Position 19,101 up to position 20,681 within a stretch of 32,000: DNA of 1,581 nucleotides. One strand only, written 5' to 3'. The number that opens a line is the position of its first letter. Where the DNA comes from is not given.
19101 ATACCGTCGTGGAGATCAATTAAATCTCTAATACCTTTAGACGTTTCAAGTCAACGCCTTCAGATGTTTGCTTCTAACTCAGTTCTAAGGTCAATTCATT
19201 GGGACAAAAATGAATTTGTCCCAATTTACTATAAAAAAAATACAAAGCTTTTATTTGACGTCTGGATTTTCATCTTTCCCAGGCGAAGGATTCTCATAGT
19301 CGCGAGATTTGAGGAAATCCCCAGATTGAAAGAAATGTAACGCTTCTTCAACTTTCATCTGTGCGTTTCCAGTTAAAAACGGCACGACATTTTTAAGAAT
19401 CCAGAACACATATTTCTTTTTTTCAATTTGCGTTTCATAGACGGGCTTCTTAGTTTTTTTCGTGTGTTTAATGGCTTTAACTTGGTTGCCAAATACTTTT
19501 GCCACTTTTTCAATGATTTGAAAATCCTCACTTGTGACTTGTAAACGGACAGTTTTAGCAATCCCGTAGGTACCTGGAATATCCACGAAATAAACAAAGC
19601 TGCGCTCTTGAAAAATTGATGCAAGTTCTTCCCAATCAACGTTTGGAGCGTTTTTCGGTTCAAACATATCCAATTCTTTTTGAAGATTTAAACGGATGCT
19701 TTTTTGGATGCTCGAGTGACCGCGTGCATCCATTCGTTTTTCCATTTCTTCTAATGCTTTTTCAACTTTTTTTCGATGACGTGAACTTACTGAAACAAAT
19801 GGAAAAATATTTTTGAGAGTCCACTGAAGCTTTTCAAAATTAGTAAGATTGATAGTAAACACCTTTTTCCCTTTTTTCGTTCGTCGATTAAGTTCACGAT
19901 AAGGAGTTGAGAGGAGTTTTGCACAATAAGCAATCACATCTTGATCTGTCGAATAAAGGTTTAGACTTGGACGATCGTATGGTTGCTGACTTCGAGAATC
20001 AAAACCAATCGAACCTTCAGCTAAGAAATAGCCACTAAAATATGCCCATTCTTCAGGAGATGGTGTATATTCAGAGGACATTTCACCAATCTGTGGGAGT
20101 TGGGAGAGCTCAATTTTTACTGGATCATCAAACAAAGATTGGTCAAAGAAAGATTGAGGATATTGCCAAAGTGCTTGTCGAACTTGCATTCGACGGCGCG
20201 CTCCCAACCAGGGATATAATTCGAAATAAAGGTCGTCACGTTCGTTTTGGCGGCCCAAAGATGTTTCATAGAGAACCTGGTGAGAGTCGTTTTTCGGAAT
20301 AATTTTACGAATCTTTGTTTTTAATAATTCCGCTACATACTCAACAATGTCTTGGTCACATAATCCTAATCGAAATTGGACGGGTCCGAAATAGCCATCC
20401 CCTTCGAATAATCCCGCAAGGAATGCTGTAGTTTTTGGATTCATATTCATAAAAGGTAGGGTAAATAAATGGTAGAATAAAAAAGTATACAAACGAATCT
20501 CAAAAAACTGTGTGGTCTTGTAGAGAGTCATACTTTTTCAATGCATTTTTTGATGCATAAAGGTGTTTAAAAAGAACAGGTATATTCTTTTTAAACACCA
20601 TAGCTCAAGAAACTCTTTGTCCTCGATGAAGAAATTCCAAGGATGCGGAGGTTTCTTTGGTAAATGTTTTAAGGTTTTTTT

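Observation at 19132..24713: A 5.5-kb accessory island sits between petG and psbZ in an otherwise compact, conserved plastid gene map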

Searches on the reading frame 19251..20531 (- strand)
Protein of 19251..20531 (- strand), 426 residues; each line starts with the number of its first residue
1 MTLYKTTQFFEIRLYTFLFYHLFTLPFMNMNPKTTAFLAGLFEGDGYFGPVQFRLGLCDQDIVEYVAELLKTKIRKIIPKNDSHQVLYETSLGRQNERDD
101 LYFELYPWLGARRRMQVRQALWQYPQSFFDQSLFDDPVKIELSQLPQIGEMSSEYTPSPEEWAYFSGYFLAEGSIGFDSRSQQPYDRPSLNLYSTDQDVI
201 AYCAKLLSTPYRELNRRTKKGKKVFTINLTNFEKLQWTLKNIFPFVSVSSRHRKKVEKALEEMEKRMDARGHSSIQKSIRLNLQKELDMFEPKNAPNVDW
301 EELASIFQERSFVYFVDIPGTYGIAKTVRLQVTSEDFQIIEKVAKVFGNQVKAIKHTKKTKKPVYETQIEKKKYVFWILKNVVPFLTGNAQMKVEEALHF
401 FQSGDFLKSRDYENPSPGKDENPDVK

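Call 6: search_protein_families(library=pfam, proteins=[window:19251-20531:-], max_evalue=1)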
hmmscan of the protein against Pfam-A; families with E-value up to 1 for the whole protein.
window:19251-20531:- (426 aa): 6 families
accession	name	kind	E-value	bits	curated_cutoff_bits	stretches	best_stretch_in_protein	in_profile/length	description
PF14528.11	LAGLIDADG_3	-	5.4e-09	36.6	22.5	2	35-72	4-45/82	LAGLIDADG-like domain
PF12636.12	DUF3781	-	0.0095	16.3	27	0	191-220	20-49/72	Protein of unknown function (DUF3781)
PF14527.11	LAGLIDADG_WhiA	-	0.058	14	23.2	1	163-243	3-75/93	WhiA LAGLIDADG-like domain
PF18148.6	RGS_DHEX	-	0.15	12.7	22.5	0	216-266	22-73/100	Regulator of G-protein signalling DHEX domain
PF00961.24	LAGLIDADG_1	-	0.17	13.3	23.1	1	324-385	27-81/102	LAGLIDADG endonuclease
PF08299.17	Bac_DnaA_C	-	0.35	11.3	31.5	0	338-368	3-33/69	Bacterial dnaA protein helix-turn-helix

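Call 7: search_protein_families(library=ncbifam, proteins=[window:19251-20531:-], max_evalue=1)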
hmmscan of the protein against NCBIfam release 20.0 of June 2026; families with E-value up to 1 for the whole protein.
window:19251-20531:- (426 aa): 1 family
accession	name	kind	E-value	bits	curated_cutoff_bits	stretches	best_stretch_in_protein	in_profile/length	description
TIGR00647.1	DNA_bind_WhiA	equivalog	0.0092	15.3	44.1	1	161-284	123-239/304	DNA-binding protein WhiA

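Call 8: list_cluster_members(proteins=[window:19251-20531:-, window:20669-22135:-, window:22366-23214:+, window:24259-24693:-, window:17406-18857:+, window:12032-14287:-, window:2305-3375:+])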
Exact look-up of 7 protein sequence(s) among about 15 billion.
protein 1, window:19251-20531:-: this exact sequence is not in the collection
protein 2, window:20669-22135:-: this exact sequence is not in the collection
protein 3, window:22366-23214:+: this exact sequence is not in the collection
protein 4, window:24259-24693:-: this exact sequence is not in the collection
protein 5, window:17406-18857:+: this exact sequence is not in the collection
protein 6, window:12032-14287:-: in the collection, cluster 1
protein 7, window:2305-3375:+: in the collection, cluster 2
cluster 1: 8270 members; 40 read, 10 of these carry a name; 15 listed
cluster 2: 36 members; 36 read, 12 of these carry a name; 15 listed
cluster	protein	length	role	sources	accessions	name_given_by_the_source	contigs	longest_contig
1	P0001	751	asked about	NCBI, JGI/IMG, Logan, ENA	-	photosystem I P700 chlorophyll a apoprotein A1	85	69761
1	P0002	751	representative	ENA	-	-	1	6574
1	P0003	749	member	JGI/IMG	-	photosystem I P700 chlorophyll a apoprotein A1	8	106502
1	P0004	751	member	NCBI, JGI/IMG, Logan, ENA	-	photosystem I P700 chlorophyll a apoprotein A1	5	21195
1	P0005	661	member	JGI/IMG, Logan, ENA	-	photosystem I P700 chlorophyll a apoprotein A1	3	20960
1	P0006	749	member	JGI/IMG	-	photosystem I P700 chlorophyll a apoprotein A1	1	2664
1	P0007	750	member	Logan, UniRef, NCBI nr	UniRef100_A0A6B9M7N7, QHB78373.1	Photosystem I P700 chlorophyll a apoprotein A1 n=1 Tax=Diplazium esculentum TaxID=29615 ... | photosystem I P700 chlorophyll a apoprotein A1 [Diplazium esculentum]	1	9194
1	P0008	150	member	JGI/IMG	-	photosystem I P700 chlorophyll a apoprotein A2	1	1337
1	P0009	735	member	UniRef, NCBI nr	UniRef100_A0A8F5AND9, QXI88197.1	Photosystem I P700 chlorophyll a apoprotein A2 n=1 Tax=Ulva intestinalis TaxID=3116 ... | photosystem I P700 apoprotein A2 [Ulva intestinalis]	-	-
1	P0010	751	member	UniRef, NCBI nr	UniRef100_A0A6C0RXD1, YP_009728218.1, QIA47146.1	Photosystem I P700 chlorophyll a apoprotein A1 n=4 Tax=Volvocaceae TaxID=3065 ... | photosystem I P700 chlorophyll a apoprotein A1 [Colemanosphaera angeleri]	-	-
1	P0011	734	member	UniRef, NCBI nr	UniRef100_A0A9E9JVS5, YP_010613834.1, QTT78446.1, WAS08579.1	Photosystem I P700 chlorophyll a apoprotein A2 n=2 Tax=Andreaea TaxID=13796 ... | photosystem I P700 apoprotein A2 [Andreaea regularis]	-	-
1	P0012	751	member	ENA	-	-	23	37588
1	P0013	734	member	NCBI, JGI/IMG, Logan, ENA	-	-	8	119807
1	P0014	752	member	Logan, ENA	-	-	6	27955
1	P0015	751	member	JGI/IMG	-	-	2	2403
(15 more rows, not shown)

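Call 61: search_solved_structures(query=window:19251-20531:-, max_evalue=10, show_alignments=2)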
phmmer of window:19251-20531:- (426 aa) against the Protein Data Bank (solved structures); distinct sequences matched with E-value up to 10: 1.
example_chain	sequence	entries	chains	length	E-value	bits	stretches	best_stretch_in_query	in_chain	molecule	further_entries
7pkt_i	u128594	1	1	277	1.4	10.9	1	69-133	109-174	Mitochondrial ribosomal protein L13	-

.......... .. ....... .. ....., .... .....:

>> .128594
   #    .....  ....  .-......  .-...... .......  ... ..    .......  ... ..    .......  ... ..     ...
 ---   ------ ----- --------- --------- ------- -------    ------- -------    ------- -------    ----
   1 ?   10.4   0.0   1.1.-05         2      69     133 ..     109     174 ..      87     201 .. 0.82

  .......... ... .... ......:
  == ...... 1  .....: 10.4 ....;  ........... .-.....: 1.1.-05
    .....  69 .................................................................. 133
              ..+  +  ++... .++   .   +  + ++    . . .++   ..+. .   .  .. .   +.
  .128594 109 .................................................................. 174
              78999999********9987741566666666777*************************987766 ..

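Call 80: search_solved_structures(query=A5, max_evalue=10, show_alignments=3)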
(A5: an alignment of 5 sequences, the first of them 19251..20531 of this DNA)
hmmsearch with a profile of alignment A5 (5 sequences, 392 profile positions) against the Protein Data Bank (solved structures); distinct sequences matched with E-value up to 10: 2.
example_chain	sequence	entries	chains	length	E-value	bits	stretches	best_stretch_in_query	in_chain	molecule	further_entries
3fd2_A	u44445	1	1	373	0.55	12.3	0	46-86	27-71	Site-specific DNA endonuclease I-MsoI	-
9o19_W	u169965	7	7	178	0.67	12.1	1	118-240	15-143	ATP synthase subunit delta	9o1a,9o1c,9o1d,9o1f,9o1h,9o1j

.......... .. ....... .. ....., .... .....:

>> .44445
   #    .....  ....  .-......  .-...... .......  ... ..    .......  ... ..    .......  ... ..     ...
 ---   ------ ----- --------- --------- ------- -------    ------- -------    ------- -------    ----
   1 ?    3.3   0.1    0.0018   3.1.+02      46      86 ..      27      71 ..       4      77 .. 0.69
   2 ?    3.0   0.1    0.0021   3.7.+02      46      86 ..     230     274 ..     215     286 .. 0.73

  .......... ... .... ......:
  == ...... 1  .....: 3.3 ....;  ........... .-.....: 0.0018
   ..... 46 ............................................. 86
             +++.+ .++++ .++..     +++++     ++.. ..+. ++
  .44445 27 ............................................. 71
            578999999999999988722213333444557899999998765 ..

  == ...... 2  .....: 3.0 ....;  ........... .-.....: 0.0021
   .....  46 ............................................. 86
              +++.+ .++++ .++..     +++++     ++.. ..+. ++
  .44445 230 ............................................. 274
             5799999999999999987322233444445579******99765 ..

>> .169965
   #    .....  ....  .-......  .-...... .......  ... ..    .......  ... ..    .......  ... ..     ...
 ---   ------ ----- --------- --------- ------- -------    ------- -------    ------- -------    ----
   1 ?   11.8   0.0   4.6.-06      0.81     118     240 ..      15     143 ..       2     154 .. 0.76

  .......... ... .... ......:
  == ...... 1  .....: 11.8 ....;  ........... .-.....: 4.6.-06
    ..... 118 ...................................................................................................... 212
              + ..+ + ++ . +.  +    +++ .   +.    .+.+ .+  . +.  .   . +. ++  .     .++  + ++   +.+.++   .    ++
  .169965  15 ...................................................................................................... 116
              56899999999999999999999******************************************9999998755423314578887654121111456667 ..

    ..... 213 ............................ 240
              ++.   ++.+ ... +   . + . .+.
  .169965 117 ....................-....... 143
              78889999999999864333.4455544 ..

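Call 82: find_homologous_proteins(query=window:19251-20531:-, max_evalue=0.001)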
Query window:19251-20531:- (426 aa): 22 proteins with E <= 0.001 among 3547 candidates.
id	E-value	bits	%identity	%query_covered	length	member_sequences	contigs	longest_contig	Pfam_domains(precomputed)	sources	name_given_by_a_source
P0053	3.6e-276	934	96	100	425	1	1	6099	PF14528.12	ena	-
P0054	9.3e-276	932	96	100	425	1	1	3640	PF14528.12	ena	-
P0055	5.2e-262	887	92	100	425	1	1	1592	PF14528.12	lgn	-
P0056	7.7e-255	863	91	100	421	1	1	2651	PF14528.12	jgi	jgi:hypothetical protein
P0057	3.1e-237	805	84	100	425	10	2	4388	PF14528.12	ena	-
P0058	5.3e-236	801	90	93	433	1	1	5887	PF14528.12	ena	-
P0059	1.5e-221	754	80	100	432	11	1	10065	PF14528.12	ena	-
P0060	4.8e-217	739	94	82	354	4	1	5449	-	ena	-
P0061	1.3e-214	731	96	79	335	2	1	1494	-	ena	-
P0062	1.4e-214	731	79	100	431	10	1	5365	PF14528.12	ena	-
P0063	5.3e-213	726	78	100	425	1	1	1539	PF14528.12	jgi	jgi:hypothetical protein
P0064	3.9e-163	561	68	86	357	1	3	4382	PF14528.12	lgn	-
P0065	1.1e-158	547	62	96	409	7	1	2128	PF14528.12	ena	-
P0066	1.7e-157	543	73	79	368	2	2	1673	PF14528.12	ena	-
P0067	7.8e-156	537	63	91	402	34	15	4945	PF14528.12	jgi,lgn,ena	-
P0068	8.6e-156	537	62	95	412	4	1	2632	PF14528.12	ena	-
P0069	1.3e-153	530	63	91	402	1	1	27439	PF14528.12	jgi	jgi:hypothetical protein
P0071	1.1e-109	385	50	88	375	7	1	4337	PF14528.12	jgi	-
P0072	3.9e-108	380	50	90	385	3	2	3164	PF14528.12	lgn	-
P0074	3.1e-57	212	36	86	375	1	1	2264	PF14528.12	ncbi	-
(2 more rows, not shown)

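Call 83: find_encoding_contigs(protein=P0069, flank=10000, max_places=3)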
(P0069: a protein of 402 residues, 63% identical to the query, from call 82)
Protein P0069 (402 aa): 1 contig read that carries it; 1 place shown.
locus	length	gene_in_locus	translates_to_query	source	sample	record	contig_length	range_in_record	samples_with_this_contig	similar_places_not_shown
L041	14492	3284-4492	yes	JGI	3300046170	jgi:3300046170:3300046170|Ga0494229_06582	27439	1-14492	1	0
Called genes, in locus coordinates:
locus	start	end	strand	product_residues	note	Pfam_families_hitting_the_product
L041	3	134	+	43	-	?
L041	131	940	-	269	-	-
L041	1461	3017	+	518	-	-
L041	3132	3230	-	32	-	-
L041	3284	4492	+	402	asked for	PF14528:LAGLIDADG_3 (faint)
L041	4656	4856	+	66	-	-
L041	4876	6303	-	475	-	PF02788:RuBisCO_large_N, PF00016:RuBisCO_large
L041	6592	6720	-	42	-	PF01701:PSI_PsaJ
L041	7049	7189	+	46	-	-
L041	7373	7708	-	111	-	PF00453:Ribosomal_L20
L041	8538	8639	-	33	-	PF05969:PSII_Ycf12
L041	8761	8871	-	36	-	PF00796:PSI_8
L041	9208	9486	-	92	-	-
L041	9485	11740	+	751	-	PF00223:PsaA_PsaB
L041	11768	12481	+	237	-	PF00223:PsaA_PsaB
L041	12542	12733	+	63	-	PF00223:PsaA_PsaB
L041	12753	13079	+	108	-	PF00223:PsaA_PsaB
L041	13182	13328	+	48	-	PF00223:PsaA_PsaB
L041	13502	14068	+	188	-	PF00223:PsaA_PsaB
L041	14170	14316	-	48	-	-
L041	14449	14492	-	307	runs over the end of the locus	PF16639:Apocytochr_F_N, PF01333:Apocytochr_F_C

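Call 84: find_encoding_contigs(protein=P0074, flank=10000, max_places=3)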
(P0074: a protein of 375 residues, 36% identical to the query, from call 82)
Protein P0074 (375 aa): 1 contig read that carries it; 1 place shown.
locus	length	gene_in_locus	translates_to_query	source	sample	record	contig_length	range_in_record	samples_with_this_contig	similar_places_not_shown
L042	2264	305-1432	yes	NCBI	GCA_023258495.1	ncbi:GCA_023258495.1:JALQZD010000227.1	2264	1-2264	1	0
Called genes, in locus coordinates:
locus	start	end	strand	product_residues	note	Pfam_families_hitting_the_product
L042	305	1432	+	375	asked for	PF14528:LAGLIDADG_3 (faint)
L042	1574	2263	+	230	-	?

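Call 90: search_protein_families(library=pfam, proteins=[L042:1574-2263:+, L042:305-1432:+, L041:1461-3017:+, L041:131-940:-], max_evalue=0.01)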
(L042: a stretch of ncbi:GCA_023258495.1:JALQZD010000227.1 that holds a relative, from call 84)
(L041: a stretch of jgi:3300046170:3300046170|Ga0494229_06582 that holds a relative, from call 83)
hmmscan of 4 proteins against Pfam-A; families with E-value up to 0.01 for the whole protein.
L042:1574-2263:+ (230 aa): 0 families

L042:305-1432:+ (375 aa): 3 families
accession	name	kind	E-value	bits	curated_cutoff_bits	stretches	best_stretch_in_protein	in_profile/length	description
PF14528.11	LAGLIDADG_3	-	1.5e-13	51.3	22.5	2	129-208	1-79/82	LAGLIDADG-like domain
PF05204.19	Hom_end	-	0.0047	17.5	21.1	0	1-22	7-29/110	Homing endonuclease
PF14527.11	LAGLIDADG_WhiA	-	0.0055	17.2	23.2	0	132-212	2-76/93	WhiA LAGLIDADG-like domain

L041:1461-3017:+ (518 aa): 0 families

L041:131-940:- (269 aa): 0 families
